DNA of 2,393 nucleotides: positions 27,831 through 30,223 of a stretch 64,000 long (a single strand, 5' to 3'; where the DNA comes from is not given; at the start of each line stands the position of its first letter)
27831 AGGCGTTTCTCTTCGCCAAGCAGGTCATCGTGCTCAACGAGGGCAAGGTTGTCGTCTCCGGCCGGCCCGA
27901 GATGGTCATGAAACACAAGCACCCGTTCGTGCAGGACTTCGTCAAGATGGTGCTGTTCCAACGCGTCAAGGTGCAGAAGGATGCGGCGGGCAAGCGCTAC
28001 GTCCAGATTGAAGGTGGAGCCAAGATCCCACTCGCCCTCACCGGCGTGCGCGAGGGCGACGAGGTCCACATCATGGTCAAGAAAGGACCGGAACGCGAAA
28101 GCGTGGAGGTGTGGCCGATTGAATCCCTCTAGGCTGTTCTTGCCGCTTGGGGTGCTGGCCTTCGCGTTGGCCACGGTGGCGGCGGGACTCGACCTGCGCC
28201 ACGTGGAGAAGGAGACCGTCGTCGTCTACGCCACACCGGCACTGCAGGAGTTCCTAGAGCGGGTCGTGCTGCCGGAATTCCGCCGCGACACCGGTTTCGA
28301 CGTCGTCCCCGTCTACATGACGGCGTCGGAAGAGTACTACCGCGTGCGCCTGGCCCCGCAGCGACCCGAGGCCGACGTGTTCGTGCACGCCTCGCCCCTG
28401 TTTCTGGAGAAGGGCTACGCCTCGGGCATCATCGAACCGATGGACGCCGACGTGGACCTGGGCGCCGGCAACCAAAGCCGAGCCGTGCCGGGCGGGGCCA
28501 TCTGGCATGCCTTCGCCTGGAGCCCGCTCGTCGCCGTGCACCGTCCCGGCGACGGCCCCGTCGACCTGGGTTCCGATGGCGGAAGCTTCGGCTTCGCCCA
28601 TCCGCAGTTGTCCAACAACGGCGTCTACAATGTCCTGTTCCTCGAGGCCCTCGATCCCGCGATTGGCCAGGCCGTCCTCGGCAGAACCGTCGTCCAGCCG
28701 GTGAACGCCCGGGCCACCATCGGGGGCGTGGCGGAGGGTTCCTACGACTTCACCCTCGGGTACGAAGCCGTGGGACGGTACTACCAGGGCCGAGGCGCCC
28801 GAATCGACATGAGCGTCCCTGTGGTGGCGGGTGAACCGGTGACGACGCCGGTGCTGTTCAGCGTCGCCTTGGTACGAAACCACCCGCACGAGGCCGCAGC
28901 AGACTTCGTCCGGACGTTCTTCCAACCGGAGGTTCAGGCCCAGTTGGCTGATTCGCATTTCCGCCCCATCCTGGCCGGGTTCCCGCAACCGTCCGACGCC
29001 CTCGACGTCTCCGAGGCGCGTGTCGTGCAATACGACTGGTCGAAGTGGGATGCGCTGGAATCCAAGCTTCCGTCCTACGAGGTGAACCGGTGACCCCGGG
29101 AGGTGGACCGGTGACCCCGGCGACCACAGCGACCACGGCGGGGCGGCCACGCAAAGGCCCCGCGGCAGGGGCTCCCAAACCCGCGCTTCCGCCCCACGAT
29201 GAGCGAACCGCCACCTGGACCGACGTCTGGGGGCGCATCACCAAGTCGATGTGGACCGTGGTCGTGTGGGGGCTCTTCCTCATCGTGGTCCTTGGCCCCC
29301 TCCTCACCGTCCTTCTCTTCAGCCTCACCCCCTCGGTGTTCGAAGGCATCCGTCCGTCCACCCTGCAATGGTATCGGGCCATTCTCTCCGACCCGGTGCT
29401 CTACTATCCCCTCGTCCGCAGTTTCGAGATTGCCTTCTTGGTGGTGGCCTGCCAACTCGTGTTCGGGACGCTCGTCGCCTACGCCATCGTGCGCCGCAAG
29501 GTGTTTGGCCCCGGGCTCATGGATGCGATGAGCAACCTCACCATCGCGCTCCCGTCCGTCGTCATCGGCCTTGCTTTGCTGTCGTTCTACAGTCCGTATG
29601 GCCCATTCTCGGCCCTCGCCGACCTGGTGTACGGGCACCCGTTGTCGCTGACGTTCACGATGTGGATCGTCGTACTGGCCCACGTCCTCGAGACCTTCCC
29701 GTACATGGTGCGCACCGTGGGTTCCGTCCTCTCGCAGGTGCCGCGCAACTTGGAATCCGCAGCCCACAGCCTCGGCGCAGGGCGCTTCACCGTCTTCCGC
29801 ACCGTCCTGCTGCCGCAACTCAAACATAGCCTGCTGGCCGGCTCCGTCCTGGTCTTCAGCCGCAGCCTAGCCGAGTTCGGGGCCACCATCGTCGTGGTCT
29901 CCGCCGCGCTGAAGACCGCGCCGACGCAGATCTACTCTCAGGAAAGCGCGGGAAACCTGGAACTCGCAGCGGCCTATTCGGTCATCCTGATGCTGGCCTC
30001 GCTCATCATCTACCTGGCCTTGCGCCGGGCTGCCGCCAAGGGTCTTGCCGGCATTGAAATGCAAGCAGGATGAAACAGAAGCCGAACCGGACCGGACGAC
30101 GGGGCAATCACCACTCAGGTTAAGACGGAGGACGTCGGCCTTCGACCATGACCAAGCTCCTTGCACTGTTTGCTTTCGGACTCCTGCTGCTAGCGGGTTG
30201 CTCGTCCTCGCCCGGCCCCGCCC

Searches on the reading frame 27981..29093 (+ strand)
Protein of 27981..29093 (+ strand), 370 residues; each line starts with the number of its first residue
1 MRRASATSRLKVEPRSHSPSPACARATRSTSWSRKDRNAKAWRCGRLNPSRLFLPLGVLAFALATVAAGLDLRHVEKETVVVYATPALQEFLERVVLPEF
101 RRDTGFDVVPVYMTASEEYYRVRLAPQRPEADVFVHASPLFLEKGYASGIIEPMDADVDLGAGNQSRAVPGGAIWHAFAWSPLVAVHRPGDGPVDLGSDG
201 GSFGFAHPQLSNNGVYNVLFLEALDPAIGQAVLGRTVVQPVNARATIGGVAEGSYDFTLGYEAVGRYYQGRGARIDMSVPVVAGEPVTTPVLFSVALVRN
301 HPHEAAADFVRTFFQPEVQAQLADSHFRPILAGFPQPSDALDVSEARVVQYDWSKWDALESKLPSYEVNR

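Call 62: search_protein_families(library=pfam, proteins=[window:27981-29093:+], max_evalue=0.001)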
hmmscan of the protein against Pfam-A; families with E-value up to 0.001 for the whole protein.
window:27981-29093:+ (370 aa): 2 families
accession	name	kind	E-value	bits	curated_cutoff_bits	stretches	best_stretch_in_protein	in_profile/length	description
PF13531.11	SBP_bac_11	-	2.6e-13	50.7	25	1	81-328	2-227/227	Bacterial extracellular solute-binding protein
PF13416.11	SBP_bac_8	-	0.00061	20.1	27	0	245-337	177-268/279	Bacterial extracellular solute-binding protein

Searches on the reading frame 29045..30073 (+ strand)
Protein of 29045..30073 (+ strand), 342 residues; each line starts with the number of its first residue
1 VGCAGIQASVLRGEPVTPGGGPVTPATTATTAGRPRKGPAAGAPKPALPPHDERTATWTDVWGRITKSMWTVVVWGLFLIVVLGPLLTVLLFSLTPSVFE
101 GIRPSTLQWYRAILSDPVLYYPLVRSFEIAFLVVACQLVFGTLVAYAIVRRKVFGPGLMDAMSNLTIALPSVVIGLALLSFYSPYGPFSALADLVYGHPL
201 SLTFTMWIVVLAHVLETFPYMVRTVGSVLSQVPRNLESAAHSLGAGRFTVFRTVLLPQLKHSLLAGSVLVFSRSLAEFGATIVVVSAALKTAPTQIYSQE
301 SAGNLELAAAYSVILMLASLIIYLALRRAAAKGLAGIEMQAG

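Call 62: search_protein_families(library=pfam, proteins=[window:29045-30073:+], max_evalue=0.001)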
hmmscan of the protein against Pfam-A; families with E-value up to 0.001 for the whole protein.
window:29045-30073:+ (342 aa): 1 family
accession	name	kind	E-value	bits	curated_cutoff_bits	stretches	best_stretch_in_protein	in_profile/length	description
PF00528.27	BPD_transp_1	-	1.7e-16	60.9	26.4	1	138-327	2-176/184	Binding-protein-dependent transport system inner membrane component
